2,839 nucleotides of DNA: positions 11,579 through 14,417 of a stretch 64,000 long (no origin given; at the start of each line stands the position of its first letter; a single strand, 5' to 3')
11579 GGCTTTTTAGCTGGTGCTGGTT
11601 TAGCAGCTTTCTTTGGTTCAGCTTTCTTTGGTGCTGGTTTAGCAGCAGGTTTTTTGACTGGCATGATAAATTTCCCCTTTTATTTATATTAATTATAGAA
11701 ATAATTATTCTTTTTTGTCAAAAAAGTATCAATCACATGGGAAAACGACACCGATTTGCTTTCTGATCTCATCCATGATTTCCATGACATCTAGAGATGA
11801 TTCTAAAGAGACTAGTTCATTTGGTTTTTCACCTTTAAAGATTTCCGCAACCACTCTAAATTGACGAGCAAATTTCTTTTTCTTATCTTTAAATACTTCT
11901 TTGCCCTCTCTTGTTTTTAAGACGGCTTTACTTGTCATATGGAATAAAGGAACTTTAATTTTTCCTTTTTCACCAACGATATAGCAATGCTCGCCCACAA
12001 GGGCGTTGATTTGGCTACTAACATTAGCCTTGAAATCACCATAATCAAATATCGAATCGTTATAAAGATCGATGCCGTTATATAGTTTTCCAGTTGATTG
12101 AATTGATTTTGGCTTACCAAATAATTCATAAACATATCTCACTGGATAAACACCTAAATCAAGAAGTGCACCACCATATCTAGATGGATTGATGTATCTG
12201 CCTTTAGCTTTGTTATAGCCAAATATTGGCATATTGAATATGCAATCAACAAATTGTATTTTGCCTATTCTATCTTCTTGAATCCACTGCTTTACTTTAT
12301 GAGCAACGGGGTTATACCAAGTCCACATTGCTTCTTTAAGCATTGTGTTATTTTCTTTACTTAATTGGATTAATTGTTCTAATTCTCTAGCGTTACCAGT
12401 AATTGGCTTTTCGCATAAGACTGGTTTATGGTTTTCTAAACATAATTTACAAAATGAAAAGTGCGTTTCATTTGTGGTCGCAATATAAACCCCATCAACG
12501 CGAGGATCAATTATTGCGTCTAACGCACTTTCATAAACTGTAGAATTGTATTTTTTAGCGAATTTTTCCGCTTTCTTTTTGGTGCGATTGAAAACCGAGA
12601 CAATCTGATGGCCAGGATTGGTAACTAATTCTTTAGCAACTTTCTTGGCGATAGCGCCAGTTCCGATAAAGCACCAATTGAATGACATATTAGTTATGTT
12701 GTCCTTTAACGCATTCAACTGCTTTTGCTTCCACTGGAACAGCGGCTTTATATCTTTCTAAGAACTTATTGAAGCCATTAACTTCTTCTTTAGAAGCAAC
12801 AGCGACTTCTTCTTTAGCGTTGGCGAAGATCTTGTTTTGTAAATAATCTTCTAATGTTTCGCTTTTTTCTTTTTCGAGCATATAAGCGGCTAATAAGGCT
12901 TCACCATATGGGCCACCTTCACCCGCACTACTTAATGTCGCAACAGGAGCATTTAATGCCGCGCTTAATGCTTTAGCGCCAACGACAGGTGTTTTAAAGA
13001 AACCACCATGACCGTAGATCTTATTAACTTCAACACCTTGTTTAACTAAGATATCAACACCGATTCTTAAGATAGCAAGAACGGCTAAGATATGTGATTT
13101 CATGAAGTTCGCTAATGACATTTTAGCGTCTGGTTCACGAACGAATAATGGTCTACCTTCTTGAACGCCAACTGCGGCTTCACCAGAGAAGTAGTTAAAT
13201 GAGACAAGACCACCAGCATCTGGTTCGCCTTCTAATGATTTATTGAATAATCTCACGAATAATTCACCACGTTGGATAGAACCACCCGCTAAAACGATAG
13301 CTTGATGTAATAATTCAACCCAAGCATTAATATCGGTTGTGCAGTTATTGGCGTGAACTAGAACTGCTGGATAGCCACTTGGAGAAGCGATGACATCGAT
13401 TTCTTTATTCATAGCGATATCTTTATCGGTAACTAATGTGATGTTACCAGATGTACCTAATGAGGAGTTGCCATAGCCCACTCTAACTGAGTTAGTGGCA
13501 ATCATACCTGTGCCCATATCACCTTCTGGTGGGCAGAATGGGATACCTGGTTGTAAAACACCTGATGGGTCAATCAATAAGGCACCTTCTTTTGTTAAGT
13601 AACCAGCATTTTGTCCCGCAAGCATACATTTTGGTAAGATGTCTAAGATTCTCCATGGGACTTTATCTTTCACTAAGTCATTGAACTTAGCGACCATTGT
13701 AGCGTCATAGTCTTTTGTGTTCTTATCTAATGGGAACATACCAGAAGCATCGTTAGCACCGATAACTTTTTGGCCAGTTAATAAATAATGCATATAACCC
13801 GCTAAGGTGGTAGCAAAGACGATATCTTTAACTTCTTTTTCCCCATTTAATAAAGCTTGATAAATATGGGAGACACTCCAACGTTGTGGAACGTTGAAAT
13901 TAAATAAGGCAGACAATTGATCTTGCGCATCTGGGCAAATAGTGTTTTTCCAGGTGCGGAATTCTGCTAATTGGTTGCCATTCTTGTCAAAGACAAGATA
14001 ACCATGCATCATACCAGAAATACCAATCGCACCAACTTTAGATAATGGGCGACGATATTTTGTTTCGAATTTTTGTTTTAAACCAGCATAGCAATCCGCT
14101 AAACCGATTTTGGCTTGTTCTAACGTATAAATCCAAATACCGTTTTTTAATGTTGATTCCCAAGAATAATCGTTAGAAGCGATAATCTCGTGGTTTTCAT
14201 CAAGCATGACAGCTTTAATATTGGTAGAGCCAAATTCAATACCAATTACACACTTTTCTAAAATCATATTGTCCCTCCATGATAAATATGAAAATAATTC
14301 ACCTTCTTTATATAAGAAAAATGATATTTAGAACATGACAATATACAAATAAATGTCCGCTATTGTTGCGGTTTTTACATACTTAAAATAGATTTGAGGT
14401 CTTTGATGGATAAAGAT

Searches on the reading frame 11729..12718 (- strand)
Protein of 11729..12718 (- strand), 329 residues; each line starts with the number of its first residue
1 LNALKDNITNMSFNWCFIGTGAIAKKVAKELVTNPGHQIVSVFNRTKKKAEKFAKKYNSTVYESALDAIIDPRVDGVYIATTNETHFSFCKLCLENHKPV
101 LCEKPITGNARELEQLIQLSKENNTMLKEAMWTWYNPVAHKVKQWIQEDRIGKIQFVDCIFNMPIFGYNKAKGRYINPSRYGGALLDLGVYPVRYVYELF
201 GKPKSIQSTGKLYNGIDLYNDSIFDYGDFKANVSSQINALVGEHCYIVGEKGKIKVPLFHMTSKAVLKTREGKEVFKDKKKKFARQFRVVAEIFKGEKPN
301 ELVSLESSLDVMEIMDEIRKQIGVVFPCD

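Call 35: search_protein_families(library=pfam, proteins=[window:11729-12718:-], max_evalue=0.00001)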
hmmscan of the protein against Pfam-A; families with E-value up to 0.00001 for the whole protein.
window:11729-12718:- (329 aa): 4 families
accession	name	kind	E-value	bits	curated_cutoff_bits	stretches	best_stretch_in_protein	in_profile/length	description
PF01408.29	GFO_IDH_MocA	-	5e-25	88.9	24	1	13-127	1-116/120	Oxidoreductase family, NAD-binding Rossmann fold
PF22725.1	GFO_IDH_MocA_C3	-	6.7e-14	52.4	27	1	141-254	3-123/124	GFO/IDH/MocA C-terminal domain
PF01488.26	Shikimate_DH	-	2.9e-07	31.1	24.3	1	14-63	14-63/138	Shikimate / quinate 5-dehydrogenase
PF03807.23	F420_oxidored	-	9.3e-07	29.8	21.6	1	16-83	3-69/94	NADP oxidoreductase coenzyme F420-dependent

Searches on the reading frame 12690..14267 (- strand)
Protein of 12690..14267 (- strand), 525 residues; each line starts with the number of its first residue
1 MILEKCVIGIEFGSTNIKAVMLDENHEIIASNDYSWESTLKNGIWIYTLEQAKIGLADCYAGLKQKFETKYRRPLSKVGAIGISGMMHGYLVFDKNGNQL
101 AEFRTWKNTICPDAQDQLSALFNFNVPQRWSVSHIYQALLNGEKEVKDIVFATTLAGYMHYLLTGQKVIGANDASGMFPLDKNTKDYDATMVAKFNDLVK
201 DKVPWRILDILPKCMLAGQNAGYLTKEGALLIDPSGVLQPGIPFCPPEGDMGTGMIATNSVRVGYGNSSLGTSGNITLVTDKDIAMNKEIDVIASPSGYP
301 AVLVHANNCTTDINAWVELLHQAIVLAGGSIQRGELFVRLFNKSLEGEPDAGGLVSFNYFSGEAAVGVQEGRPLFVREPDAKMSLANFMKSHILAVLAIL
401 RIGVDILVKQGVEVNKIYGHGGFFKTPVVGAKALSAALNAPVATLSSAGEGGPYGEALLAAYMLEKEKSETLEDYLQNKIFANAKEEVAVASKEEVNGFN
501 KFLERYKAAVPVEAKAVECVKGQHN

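Call 35: search_protein_families(library=pfam, proteins=[window:12690-14267:-], max_evalue=0.00001)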
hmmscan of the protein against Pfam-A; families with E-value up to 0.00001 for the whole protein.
window:12690-14267:- (525 aa): 2 families
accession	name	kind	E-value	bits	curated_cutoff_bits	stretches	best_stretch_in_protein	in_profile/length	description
PF02782.22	FGGY_C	-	1.2e-25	90.8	27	1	267-463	2-197/198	FGGY family of carbohydrate kinases, C-terminal domain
PF00370.27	FGGY_N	-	3e-15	56.9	28.8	1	7-231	2-223/245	FGGY family of carbohydrate kinases, N-terminal domain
